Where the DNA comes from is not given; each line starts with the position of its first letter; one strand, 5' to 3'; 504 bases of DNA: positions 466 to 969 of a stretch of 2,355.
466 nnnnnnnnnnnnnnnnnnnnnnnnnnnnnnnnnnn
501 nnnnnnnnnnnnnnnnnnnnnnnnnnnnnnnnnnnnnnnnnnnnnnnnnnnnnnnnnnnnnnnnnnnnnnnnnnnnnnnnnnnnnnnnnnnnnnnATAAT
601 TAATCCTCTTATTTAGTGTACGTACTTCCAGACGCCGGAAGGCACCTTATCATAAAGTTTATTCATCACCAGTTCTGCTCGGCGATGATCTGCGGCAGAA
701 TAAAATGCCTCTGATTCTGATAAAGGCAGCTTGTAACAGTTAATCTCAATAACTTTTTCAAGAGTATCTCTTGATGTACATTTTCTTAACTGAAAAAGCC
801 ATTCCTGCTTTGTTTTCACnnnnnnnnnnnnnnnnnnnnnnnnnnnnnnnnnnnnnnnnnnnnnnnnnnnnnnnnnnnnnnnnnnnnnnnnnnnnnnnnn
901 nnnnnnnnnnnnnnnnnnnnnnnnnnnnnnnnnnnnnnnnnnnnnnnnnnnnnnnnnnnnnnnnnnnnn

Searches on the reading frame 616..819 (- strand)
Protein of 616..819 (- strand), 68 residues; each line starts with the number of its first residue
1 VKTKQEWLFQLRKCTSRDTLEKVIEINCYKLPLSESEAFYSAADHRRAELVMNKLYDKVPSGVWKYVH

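Call 5: search_protein_families(proteins=[window:616-819:-], library=ncbifam)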
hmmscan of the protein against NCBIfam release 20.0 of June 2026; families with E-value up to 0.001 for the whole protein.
window:616-819:- (68 aa): 2 families
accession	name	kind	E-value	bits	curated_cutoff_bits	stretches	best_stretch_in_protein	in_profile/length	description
NF008191.0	PRK10945.1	subfamily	3.9e-31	107.1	90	1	3-67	7-71/72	hemolysin expression modulator Hha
NF007703.0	PRK10391.1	equivalog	1.9e-12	47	101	1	3-67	2-70/71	transcription modulator YdgT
